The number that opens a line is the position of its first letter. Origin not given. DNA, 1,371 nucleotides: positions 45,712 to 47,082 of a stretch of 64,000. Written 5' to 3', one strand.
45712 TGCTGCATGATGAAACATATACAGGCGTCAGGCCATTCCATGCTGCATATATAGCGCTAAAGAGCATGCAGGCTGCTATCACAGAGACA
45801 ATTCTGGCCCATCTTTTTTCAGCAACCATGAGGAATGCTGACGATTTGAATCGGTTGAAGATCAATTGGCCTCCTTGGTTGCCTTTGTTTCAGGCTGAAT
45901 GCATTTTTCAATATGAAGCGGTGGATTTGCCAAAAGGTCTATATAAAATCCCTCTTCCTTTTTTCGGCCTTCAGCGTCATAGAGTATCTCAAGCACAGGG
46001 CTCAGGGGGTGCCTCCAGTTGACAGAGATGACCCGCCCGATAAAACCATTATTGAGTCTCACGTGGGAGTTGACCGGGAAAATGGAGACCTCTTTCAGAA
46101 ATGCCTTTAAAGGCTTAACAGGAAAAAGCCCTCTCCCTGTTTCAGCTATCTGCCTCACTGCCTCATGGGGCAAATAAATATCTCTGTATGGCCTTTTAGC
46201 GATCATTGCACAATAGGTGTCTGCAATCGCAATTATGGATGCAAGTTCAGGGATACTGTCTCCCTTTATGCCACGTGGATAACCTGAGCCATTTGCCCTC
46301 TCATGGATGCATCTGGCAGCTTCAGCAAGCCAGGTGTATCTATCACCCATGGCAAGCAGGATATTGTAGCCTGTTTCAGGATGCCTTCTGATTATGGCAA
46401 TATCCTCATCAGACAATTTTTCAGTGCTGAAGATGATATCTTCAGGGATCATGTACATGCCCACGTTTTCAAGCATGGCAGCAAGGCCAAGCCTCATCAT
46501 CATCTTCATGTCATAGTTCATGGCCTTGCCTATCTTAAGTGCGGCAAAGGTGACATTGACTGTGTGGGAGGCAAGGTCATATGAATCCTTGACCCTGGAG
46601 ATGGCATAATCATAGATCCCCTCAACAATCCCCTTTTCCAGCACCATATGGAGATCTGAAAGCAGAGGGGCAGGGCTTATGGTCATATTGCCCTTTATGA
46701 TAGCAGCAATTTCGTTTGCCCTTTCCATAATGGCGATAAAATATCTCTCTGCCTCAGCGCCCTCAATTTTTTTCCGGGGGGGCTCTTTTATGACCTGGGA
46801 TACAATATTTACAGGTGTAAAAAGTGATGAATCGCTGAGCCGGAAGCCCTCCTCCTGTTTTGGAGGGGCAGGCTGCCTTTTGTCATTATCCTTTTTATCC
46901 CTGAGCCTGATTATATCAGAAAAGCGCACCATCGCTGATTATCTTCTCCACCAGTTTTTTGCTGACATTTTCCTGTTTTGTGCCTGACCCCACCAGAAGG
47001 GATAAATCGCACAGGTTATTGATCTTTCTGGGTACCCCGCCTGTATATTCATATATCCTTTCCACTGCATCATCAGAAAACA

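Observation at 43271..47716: Orphan three-gene envelope operon: ExeA-like ATPase, degenerate HD-GYP protein, and a PCP/pseudo-BY-kinase ending in SPOR domains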

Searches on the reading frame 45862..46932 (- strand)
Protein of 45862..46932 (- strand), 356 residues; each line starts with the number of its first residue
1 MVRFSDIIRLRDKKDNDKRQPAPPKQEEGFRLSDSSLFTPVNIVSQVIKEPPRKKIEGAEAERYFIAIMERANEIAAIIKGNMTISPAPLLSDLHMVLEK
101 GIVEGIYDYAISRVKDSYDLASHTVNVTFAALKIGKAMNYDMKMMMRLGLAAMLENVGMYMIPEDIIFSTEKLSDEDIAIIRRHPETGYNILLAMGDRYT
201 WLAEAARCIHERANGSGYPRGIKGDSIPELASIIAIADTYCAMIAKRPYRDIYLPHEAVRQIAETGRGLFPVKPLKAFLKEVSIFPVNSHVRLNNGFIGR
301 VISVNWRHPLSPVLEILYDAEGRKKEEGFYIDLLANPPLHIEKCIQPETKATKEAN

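Call 3: search_protein_families(library=pfam, proteins=[window:45862-46932:-], max_evalue=0.1)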
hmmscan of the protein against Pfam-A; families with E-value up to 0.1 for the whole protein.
window:45862-46932:- (356 aa): 2 families
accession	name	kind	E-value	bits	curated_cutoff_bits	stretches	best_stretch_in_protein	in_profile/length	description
PF13487.12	HD_5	-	2.9e-26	92.6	27.2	1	121-264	15-160/170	HD domain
PF01966.28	HD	-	0.00012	22.8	22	1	121-243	2-116/116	HD domain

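Call 4: search_protein_families(library=ncbifam, proteins=[window:45862-46932:-], max_evalue=0.1)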
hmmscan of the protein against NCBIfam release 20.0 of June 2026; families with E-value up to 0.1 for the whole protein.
window:45862-46932:- (356 aa): 1 family
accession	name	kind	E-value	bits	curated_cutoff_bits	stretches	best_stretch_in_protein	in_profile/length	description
NF053512.1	nitric_RR_NosR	exception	4.1e-17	62.3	400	1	120-280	192-352/422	response regulator c-di-GMP phosphodiesterase, NosR family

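Call 5: find_encoding_contigs(protein=window:45862-46932:-, flank=10000, max_places=6)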
Protein window:45862-46932:- (356 aa): 10 contigs read that carry it; 3 places shown.
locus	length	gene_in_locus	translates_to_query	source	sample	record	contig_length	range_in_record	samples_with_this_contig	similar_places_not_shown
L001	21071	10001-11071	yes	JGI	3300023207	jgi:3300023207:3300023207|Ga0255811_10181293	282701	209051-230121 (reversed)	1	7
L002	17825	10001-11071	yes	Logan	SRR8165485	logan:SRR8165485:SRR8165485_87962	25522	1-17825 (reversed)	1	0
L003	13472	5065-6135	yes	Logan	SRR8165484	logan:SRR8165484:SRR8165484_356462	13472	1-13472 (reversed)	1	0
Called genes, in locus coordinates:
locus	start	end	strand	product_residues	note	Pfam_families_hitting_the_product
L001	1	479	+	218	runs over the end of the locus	PF01025:GrpE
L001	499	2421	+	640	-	PF00012:HSP70, PF06723:MreB_Mbl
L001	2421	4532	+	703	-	PF13432:TPR_16 (faint), PF04348:LppC (weak), PF13458:Peripla_BP_6, PF01094:ANF_receptor, PF13458:Peripla_BP_6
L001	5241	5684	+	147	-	-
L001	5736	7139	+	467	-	-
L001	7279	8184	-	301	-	-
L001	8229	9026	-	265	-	PF00551:Formyl_trans_N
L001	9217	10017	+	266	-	PF05621:TniB, PF13191:AAA_16 (faint), PF13401:AAA_22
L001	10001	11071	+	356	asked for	PF13487:HD_5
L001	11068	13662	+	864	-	PF10609:ParA (faint), PF13614:AAA_31, PF01656:CbiA, PF05036:SPOR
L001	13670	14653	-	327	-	PF04055:Radical_SAM, PF06968:BATS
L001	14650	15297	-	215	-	PF13500:AAA_26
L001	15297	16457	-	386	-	PF00155:Aminotran_1_2, PF01053:Cys_Met_Meta_PP (weak)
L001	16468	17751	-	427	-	PF00202:Aminotran_3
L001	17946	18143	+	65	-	-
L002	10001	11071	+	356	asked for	PF13487:HD_5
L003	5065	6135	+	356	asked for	PF13487:HD_5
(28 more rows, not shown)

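Call 7: find_homologous_proteins(query=window:45862-46932:-, max_evalue=0.00001)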
Query window:45862-46932:- (356 aa): 496 proteins with E <= 0.00001 among 2260 candidates; the best 120 are listed.
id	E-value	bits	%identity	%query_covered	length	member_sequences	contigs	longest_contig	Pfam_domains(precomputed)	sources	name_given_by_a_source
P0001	5.0e-185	632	79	100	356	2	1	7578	PF13487.13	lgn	-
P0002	1.9e-169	581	73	100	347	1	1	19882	PF13487.13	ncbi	-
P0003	7.1e-165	566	72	100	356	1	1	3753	PF13487.13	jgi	jgi:HD-GYP domain-containing protein (c-di-GMP phosphodiesterase class II)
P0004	1.0e-161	556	71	100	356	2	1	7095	PF13487.13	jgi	jgi:HD-GYP domain-containing protein (c-di-GMP phosphodiesterase class II)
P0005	3.3e-159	547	69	100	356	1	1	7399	PF13487.13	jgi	jgi:HD-GYP domain-containing protein (c-di-GMP phosphodiesterase class II)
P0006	4.0e-151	521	66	100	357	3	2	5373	PF13487.13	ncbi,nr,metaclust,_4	ncbi:MAG: HD domain-containing protein [Deltaproteobacteria bacterium]|nr:HD domain-containing prote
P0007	6.9e-143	494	100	62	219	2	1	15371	PF13487.13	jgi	jgi:HD-GYP domain-containing protein (c-di-GMP phosphodiesterase class II)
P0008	2.5e-118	413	54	98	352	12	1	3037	PF13487.13,PF01966.29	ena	-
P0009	4.9e-118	412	53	99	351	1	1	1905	PF13487.13,PF01966.29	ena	-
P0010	1.3e-117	411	54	98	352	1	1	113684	PF13487.13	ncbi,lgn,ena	-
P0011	9.7e-115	401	51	99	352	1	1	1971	PF13487.13,PF01966.29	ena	-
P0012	1.0e-114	401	51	99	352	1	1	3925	PF13487.13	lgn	-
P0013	1.4e-114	401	53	99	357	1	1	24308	PF13487.13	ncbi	-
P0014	2.1e-114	400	52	99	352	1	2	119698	PF13487.13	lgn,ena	-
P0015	8.0e-114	398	53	98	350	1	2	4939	PF13487.13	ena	-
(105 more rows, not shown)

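Call 9: find_related_loci(query=A1, collection=genome_contigs, flank=10000)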
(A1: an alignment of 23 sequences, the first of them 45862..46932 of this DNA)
Query A1 (356 aa) in genome_contigs; peptide patterns used: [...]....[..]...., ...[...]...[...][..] (x = any residue, [..] = any of these).
541 stretches matched a pattern; 516 encode a relative of the query (tblastn E <= 1e-3); the best 80 are kept; 80 distinct loci.
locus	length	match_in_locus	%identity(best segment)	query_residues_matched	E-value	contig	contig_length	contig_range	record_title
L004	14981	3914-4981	79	1-356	0e+0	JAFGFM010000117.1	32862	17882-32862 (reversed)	MAG: Deltaproteobacteria bacterium isolate Zod_Metabat.1317 k87_5456778, whole genome shotgun sequence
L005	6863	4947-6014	76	1-356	0e+0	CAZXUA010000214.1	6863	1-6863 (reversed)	MAG TPA_asm: uncultured Desulfatiglans sp. isolate binchicken_co43_301 genome assembly, contig: NODE_19306_length_6863_c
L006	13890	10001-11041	73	1-356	2e-178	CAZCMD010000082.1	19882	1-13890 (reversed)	MAG TPA_asm: uncultured Desulfatiglans sp. isolate SRP192927_co6_207 genome assembly, contig: NODE_5906_length_19882_cov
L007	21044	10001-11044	54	1-348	3e-119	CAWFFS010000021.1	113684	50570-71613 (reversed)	MAG: uncultured delta proteobacterium isolate MFD02416.bin.2.25 genome assembly, contig: contig_83233, whole genome shot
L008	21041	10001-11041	53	1-348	4e-119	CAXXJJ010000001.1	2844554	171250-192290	MAG: Desulfatiglandales bacterium isolate ad7cffaf-6c2b-4e6c-8426-e31439b40ff1 genome assembly, contig: contig_1, whole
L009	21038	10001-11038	49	1-345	2e-106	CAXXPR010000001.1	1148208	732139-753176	MAG: Desulfatiglandales bacterium isolate a8f5a47d-4dac-4919-b032-e1fff6f47f18 genome assembly, contig: contig_1, whole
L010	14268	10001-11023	48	1-342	2e-104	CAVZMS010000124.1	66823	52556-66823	MAG: uncultured delta proteobacterium isolate MFD04408.bin.2.120 genome assembly, contig: contig_98672, whole genome sho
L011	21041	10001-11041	48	1-346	9e-104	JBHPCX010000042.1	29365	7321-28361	Thermodesulfobacteriota bacterium isolate SAG AM-311-L20 NODE_42_length_29365_cov_32.054452, whole genome shotgun sequen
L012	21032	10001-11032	47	1-345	3e-101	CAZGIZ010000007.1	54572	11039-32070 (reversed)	MAG TPA_asm: uncultured Desulfobacteraceae bacterium isolate binchicken_co81_519 genome assembly, contig: NODE_574_lengt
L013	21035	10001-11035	45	1-346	2e-99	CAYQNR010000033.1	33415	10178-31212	MAG TPA_asm: uncultured Desulfobacteraceae bacterium isolate binchicken_co100_362 genome assembly, contig: NODE_1929_len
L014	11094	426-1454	46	1-345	3e-98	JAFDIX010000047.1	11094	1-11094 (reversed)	MAG: Deltaproteobacteria bacterium isolate Meg22_24_Bin_103 Meg22_24_Bin_103_scaffold_7399, whole genome shotgun sequenc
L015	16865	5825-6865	46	1-345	3e-97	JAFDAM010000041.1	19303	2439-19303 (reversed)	MAG: Deltaproteobacteria bacterium isolate AB_3033_Bin_183 AB_3033_Bin_183_scaffold_4227, whole genome shotgun sequence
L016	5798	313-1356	45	1-354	7e-96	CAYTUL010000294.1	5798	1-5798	MAG TPA_asm: uncultured Desulfobacteraceae bacterium isolate SRP323688_co1_193 genome assembly, contig: NODE_19067_lengt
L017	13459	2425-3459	46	1-346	9e-95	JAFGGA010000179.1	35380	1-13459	MAG: Deltaproteobacteria bacterium isolate Zod_Metabat.1361 k87_11018111, whole genome shotgun sequence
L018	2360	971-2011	44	1-341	7e-98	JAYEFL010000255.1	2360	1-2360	MAG: Bacteroidota bacterium isolate MAG274 MAG274_255, whole genome shotgun sequence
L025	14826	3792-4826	44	1-345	5e-87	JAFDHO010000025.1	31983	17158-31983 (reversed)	MAG: Deltaproteobacteria bacterium isolate Meg22_1214_Bin_272 Meg22_1214_Bin_272_scaffold_3387, whole genome shotgun seq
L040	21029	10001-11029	42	1-345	8e-83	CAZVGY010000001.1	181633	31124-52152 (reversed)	MAG TPA_asm: uncultured Desulfobacteraceae bacterium isolate SRP338002_co1_143 genome assembly, contig: NODE_74_length_1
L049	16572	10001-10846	42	60-341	4e-76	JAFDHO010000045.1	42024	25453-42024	MAG: Deltaproteobacteria bacterium isolate Meg22_1214_Bin_272 Meg22_1214_Bin_272_scaffold_4966, whole genome shotgun seq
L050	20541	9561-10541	42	1-345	2e-76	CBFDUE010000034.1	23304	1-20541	MAG TPA_asm: uncultured bacterium isolate SRR6823440_concoct_100 genome assembly, contig: ERZ650341.1057, whole genome s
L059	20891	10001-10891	38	49-345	4e-65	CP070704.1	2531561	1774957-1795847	MAG: Deltaproteobacteria bacterium isolate bin55 chromosome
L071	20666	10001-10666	39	120-341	1e-49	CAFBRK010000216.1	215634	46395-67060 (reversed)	Olavius algarvensis associated proteobacterium Delta 3 isolate mag3:49deedb4-927c-43a8-ad40-04e63e16f3c8 genome assembly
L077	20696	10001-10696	39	120-348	3e-48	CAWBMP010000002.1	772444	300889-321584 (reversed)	MAG: Nitrospirota bacterium isolate MFD01476.bin.1.234 genome assembly, contig: contig_51554, whole genome shotgun seque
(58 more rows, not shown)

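Call 15: search_protein_families(library=ncbifam, proteins=[L011:11072-12235:+, L011:15372-16826:+, L071:12543-14759:+, L050:97-2016:+, L050:1997-3193:+, L050:3190-4632:+, L050:5199-5882:+, L050:5879-6496:+, L050:6466-7560:+, L050:7547-8683:+], max_evalue=0.001)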
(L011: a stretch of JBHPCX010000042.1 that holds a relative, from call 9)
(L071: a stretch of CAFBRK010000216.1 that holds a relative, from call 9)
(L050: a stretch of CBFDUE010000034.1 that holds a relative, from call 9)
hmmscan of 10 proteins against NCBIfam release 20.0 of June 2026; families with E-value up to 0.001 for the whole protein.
L011:11072-12235:+ (387 aa): 4 families
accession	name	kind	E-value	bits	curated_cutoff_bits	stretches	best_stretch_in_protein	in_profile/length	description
TIGR03027.2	pepcterm_export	equivalog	1.3e-32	112.8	180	2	90-256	2-166/169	XrtA/PEP-CTERM system exopolysaccharide export protein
TIGR03028.1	EpsE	equivalog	1.3e-29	103.2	262.65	2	91-255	2-160/239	polysaccharide export protein EpsE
NF011658.0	PRK15078.1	subfamily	4.4e-29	101.4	333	1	115-296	119-290/380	polysaccharide export protein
NF041843.1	EpsY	equivalog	5e-17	61.8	320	2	90-224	52-175/211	exopolysaccharide export protein EpsY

L011:15372-16826:+ (484 aa): 1 family
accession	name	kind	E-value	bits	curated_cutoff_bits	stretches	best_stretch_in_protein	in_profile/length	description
TIGR00947.1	2A73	equivalog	2.2e-09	36.8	366.4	1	215-449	167-419/425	IctB family putative bicarbonate transporter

L071:12543-14759:+ (738 aa): 5 families
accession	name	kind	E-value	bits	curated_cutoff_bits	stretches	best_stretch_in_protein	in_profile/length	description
TIGR03027.2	pepcterm_export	equivalog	1.1e-40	139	180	2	439-602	2-165/169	XrtA/PEP-CTERM system exopolysaccharide export protein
TIGR03028.1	EpsE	equivalog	1.8e-35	122.4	262.65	2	439-658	1-211/239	polysaccharide export protein EpsE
NF011658.0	PRK15078.1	subfamily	8.9e-32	110.3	333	2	414-602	59-250/380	polysaccharide export protein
NF041843.1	EpsY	equivalog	4.8e-18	65.1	320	2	438-570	51-175/211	exopolysaccharide export protein EpsY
NF047539.1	XAC2610_fam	domain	6.4e-06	26.6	35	0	171-205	1-36/89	XAC2610-related protein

L050:97-2016:+ (639 aa): 10 families
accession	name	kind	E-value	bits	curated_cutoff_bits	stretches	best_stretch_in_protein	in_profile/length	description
TIGR03108.1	eps_aminotran_1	hypoth_equivalog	8.6e-175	583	816.9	1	2-631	1-622/628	XrtA/PEP-CTERM system amidotransferase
TIGR01536.1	asn_synth_AEB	equivalog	4.8e-152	507.6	267.1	1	3-570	1-517/517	asparagine synthase (glutamine-hydrolyzing)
TIGR03104.1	trio_amidotrans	equivalog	6.7e-138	460.5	570.1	2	2-383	1-383/589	N-acetylglutaminylglutamine amidotransferase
NF006949.0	PRK09431.1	equivalog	4.2e-98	329.3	499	3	2-174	1-168/554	asparagine synthase B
NF033535.1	lass_lactam_cya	exception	1e-78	265.6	525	2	2-386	1-385/668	lasso peptide isopeptide bond-forming cyclase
NF033561.1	macrolact_Ik_Al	subfamily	6.5e-21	74.5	300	1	197-386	147-340/561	albusnodin/ikarugamycin family macrolactam cyclase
NF001484.0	PRK00331.1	subfamily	7.3e-16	57.7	381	1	49-172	67-199/601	isomerizing glutamine--fructose-6-phosphate transaminase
TIGR01134.1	purF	equivalog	6e-14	52.2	350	1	50-187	67-215/432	amidophosphoribosyltransferase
TIGR01135.1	glmS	equivalog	7.6e-14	51.1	418.05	1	50-172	67-198/607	glutamine--fructose-6-phosphate transaminase (isomerizing)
NF002048.0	PRK00876.1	subfamily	0.0007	18.5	313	0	237-326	13-101/330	NAD(+) synthase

L050:1997-3193:+ (398 aa): 45 families (the best 25 are shown)
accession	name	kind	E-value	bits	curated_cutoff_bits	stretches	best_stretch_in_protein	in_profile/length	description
TIGR03088.1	stp2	hypoth_equivalog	3.9e-59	200.6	409.05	1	10-392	4-372/374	TIGR03088 family PEP-CTERM/XrtA system glycosyltransferase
TIGR03999.1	thiol_BshA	equivalog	3.9e-40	137.9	273.7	1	172-393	154-373/375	N-acetyl-alpha-D-glucosaminyl L-malate synthase BshA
TIGR03449.1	mycothiol_MshA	equivalog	2e-38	132.4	462.5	1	104-393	103-403/406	D-inositol-3-phosphate glycosyltransferase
TIGR04063.1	stp3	hypoth_equivalog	6.8e-33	114.1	442.05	1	94-377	83-379/397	TIGR04063 family PEP-CTERM/XrtA system glycosyltransferase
TIGR02149.1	glgA_Coryne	subfamily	1.6e-31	109.8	302.4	1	103-390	83-387/391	glycogen synthase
NF047684.1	TeichurnBiosyTuaC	equivalog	2.6e-31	108.9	550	1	101-393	106-389/391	teichuronic acid biosynthesis protein TuaC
NF041876.1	EPS_EpsE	equivalog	7.6e-27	94.5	400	1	184-380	185-383/389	exopolysaccharide biosynthesis GT4 family glycosyltransferase EpsE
NF038011.1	PelF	equivalog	4.2e-23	82.2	100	1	142-390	238-489/489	GT4 family glycosyltransferase PelF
NF038298.1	EPS_HpsO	equivalog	1.1e-21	77.1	575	1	188-393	172-387/388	hormogonium polysaccharide biosynthesis glycosyltransferase HpsO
NF050063.1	ProtGlycPglJ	equivalog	3.3e-21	75.9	500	1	162-380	145-353/363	N-acetylgalactosamine-N,N'-diacetylbacillosaminyl-diphospho-undecaprenol 4-alpha-N-acetylgalactosaminyltransferase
NF038229.1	Glyco4_Geo_Pelo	equivalog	1.9e-20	73.1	400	1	94-393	46-336/338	GPMC system family 4 glycosyltransferase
TIGR02472.1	sucr_P_syn_N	equivalog_domain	2.6e-20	72.7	576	1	296-375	343-422/439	sucrose-phosphate synthase, putative, glycosyltransferase domain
TIGR04047.1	MSMEG_0565_glyc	hypoth_equivalog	5.3e-20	71.8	259.85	1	189-382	163-363/373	MSMEG_0565 family glycosyltransferase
NF041010.1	glycosy_Agl16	equivalog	3e-19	69.1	575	1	97-393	67-351/352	glycosylation protein Agl16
TIGR04157.1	glyco_rSAM_CFB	subfamily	3.7e-19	69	400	1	159-389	167-405/406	TIGR04157 family glycosyltransferase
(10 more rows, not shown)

L050:3190-4632:+ (480 aa): 1 family
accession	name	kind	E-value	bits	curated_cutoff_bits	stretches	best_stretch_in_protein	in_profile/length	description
NF038032.1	CehA_McbA_metalo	domain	3.3e-13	49.7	80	1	226-475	86-315/315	CehA/McbA family metallohydrolase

L050:5199-5882:+ (227 aa): 0 families

L050:5879-6496:+ (205 aa): 5 families
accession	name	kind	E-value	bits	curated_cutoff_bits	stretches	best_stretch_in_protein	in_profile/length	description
TIGR04001.1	thiol_BshB1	equivalog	7.9e-35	120.6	182.5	1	2-197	3-219/226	bacillithiol biosynthesis deacetylase BshB1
TIGR04000.1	thiol_BshB2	equivalog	2.1e-12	47.2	195.25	1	3-165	3-187/217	bacillithiol biosynthesis deacetylase BshB2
TIGR03446.1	mycothiol_Mca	equivalog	1.8e-09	37.6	277.15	1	1-63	1-63/283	mycothiol conjugate amidase Mca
TIGR03445.1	mycothiol_MshB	equivalog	4.4e-09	36.6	224.35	1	5-43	2-40/284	N-acetyl-1-D-myo-inositol-2-amino-2-deoxy-alpha-D-glucopyranoside deacetylase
NF002557.0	PRK02122.1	subfamily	1e-07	30.5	384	1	2-40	372-410/653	glucosamine-6-phosphate deaminase-like protein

L050:6466-7560:+ (364 aa): 18 families
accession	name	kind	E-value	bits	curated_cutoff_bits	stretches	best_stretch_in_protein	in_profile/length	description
TIGR04181.1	NHT_00031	hypoth_equivalog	7.8e-70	235.5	420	1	17-317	2-332/359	LegC family aminotransferase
TIGR03588.1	PseC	equivalog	3.8e-69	233.4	423.5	1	16-358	2-380/380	UDP-4-amino-4,6-dideoxy-N-acetyl-beta-L-altrosamine transaminase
NF008658.2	PRK11658.1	equivalog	5.7e-58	196.4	631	1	12-359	1-378/379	UDP-4-amino-4-deoxy-L-arabinose aminotransferase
TIGR04427.1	PLP_DesI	equivalog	3.5e-50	171.3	650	1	39-351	46-376/390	dTDP-4-dehydro-6-deoxyglucose aminotransferase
NF008687.0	PRK11706.1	equivalog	7.5e-48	163.1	375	1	16-358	2-374/375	dTDP-4-amino-4,6-dideoxygalactose transaminase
NF011936.0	PRK15407.1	equivalog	3.3e-43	148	423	2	12-218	33-251/440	lipopolysaccharide biosynthesis protein RfbH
TIGR02379.1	ECA_wecE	subfamily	7.1e-38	130.3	434.85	1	16-358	2-375/376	dTDP-4-amino-4,6-dideoxy-D-glucose transaminase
NF004975.0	PRK06348.1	equivalog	9.1e-06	24.9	549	1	64-138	94-168/384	pyridoxal phosphate-dependent aminotransferase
NF006230.0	PRK08363.1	equivalog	1.5e-05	23.9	534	1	67-138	101-172/398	alanine aminotransferase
NF005817.0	PRK07683.1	equivalog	4.3e-05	22.4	575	1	69-140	99-169/387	aminotransferase A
TIGR04422.1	PLP_IMCC1989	hypoth_equivalog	8.8e-05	22.1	75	0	40-223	18-177/315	putative PLP-dependent aminotransferase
TIGR01325.1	O_suc_HS_sulf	equivalog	0.0004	19.1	510.05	1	44-138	54-145/380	O-succinylhomoserine sulfhydrylase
TIGR01977.1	am_tr_V_EF2568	hypoth_equivalog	0.00067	18.8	377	0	41-169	41-181/376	cysteine desulfurase family protein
NF006004.0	PRK08134.1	equivalog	0.00069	18.4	636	1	48-137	68-154/433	O-acetylhomoserine aminocarboxypropyltransferase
NF006096.0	PRK08248.1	equivalog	0.0008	18.2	726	1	48-141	68-158/431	homocysteine synthase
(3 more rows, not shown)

L050:7547-8683:+ (378 aa): 3 families
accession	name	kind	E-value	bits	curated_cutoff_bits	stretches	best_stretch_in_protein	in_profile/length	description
TIGR02380.1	ECA_wecA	exception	3.5e-35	121.8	326.05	1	47-368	8-329/346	UDP-N-acetylglucosamine--undecaprenyl-phosphate N-acetylglucosaminephosphotransferase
NF053644.1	MraY_archaea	equivalog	1.5e-17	63.9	450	1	126-281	146-292/340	pseudomurein biosynthesis MraY family phospho-N-acetylmuramoyl-pentapeptide-transferase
TIGR00445.1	mraY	equivalog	8.8e-10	38.6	192.05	1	72-261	27-243/321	phospho-N-acetylmuramoyl-pentapeptide-transferase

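Call 43: fold_search(model_id=the predicted structure, library=pdb)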
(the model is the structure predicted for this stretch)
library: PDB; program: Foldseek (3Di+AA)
matches with E <= 10: 339; with E <= 0.001: 14
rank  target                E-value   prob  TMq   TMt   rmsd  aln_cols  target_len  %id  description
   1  9rbz_B                1.3e-07  1.00  0.42  0.70   5.4       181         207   24  DvhD, HD-GYP domain, c-di-GMP-bound (released 2026-03-04)
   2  9rbz_A                1.5e-07  1.00  0.42  0.70   5.2       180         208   24  DvhD, HD-GYP domain, c-di-GMP-bound (released 2026-03-04)
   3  9rbz_D                2.6e-07  1.00  0.42  0.70   5.3       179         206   24  DvhD, HD-GYP domain, c-di-GMP-bound (released 2026-03-04)
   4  9rbz_C                3.9e-07  1.00  0.42  0.72   5.4       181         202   24  DvhD, HD-GYP domain, c-di-GMP-bound (released 2026-03-04)
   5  4mcw_A                6.9e-07  1.00  0.39  0.39   5.9       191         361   28  Crystal structure of a HD-GYP domain (a cyclic-di-GMP phosphodiesterase) containing a tri-nuclear metal centre (released 2014-02-19)
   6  4mcw_B                8.8e-07  1.00  0.41  0.40   5.7       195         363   28  Crystal structure of a HD-GYP domain (a cyclic-di-GMP phosphodiesterase) containing a tri-nuclear metal centre (released 2014-02-19)
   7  4r8z_B                1.2e-06  1.00  0.40  0.63   5.9       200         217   22  Crystal Structure of PA4781 HD-GYP domain from Pseudomonas aeruginosa at 2.2A resolution showing a bi-metallic Ni ion  (released 2015-03-04)
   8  4r8z_A                1.7e-06  1.00  0.41  0.64   5.6       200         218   22  Crystal Structure of PA4781 HD-GYP domain from Pseudomonas aeruginosa at 2.2A resolution showing a bi-metallic Ni ion  (released 2015-03-04)
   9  3tm8_B                6.1e-06  1.00  0.46  0.53   5.7       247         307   16  Bd1817, a HDG"Y"P protein from Bdellovibrio bacteriovorus (released 2011-10-19)
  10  3tm8_A                1.1e-05  1.00  0.48  0.54   5.4       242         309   16  Bd1817, a HDG"Y"P protein from Bdellovibrio bacteriovorus (released 2011-10-19)
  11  3tmd                  1.2e-05  1.00  0.45  0.51   6.3       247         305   16  Bd1817, a HDG"Y"P protein from Bdellovibrio bacteriovorus (released 2011-10-19)
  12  3tmc_A                1.4e-05  1.00  0.46  0.53   5.6       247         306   16  Bd1817, a HDG"Y"P protein from Bdellovibrio bacteriovorus (released 2011-10-19)
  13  3tmb_B                1.8e-05  1.00  0.46  0.51   5.5       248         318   16  Bd1817, a HDG"Y"P protein from Bdellovibrio bacteriovorus (released 2011-10-19)
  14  9rc0                  4.9e-05  1.00  0.36  0.42   8.4       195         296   22  DvhD, PAS/HD-GYP domains (released 2026-03-04)
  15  5z7c                  2.0e-02  1.00  0.29  0.25   9.1       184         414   15  crystal structure of cyclic GMP-AMP specifc phosphodiesterases in V.cholerae (V-cGAP3) (released 2019-01-02)
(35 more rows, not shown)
